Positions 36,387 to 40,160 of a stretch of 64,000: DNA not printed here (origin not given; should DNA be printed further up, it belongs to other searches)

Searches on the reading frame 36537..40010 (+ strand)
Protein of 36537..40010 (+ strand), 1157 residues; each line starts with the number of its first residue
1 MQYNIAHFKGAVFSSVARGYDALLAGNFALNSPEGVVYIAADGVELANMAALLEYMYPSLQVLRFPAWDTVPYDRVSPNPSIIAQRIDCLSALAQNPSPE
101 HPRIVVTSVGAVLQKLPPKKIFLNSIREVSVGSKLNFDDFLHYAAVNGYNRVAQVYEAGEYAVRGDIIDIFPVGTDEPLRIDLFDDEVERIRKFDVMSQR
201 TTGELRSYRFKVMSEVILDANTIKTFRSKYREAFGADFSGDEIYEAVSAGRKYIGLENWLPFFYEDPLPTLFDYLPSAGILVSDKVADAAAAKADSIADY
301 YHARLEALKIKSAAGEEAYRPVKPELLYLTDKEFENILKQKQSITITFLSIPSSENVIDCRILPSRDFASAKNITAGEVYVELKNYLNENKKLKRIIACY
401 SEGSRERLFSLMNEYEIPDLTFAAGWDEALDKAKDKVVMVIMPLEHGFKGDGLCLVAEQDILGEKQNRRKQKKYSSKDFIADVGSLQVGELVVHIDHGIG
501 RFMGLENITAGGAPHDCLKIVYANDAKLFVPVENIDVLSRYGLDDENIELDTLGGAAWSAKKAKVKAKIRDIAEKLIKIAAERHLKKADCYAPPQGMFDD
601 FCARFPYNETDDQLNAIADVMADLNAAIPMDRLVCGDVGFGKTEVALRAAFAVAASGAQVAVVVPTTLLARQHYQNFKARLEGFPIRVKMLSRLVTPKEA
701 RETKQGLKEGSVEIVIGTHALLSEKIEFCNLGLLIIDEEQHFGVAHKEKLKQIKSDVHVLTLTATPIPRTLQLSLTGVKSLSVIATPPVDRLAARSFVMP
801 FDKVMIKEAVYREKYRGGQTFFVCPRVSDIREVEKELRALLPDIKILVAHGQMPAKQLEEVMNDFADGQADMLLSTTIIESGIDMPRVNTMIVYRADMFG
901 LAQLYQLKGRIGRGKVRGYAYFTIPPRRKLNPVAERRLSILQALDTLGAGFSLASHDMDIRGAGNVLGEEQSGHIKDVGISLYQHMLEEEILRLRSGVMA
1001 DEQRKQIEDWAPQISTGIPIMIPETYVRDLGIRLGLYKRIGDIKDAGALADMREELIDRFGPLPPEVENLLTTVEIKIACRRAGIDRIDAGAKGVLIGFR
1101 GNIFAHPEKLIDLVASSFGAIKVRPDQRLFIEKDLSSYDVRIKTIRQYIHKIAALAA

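Call 27: find_encoding_contigs(protein=window:36537-40010:+, flank=10000, max_places=2)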
Protein window:36537-40010:+ (1157 aa): 9 contigs read that carry it; 2 places shown.
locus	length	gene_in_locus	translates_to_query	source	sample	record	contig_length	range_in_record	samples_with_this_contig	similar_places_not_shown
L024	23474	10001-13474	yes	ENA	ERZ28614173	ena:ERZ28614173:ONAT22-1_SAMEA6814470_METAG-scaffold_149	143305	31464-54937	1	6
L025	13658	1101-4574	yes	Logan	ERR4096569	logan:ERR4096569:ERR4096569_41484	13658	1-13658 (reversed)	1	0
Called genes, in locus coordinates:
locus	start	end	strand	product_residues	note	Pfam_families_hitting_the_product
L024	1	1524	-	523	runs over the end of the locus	-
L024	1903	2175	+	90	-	PF00216:Bac_DNA_binding, PF18291:HU-HIG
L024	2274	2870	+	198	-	-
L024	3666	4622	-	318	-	PF01501:Glyco_transf_8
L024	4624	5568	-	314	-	-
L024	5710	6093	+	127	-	-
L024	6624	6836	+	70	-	-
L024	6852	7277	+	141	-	-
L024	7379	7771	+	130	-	-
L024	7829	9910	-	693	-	PF17191:RecG_wedge, PF01336:tRNA_anti-codon (weak), PF00270:DEAD, PF04851:ResIII, PF00271:Helicase_C, PF19833:RecG_dom3_C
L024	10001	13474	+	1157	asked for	PF17757:UvrB_inter, PF21132:MFD_D3 (faint), PF02559:CarD_TRCF_RID, PF00270:DEAD, PF04851:ResIII, PF00271:Helicase_C, PF03461:TRCF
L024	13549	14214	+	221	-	-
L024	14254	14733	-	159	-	-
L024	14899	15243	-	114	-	-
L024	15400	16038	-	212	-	PF13441:Gly-zipper_YMGG, PF13488:Gly-zipper_Omp (weak), PF00691:OmpA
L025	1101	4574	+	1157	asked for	PF17757:UvrB_inter, PF21132:MFD_D3 (faint), PF02559:CarD_TRCF_RID, PF00270:DEAD, PF04851:ResIII, PF00271:Helicase_C, PF03461:TRCF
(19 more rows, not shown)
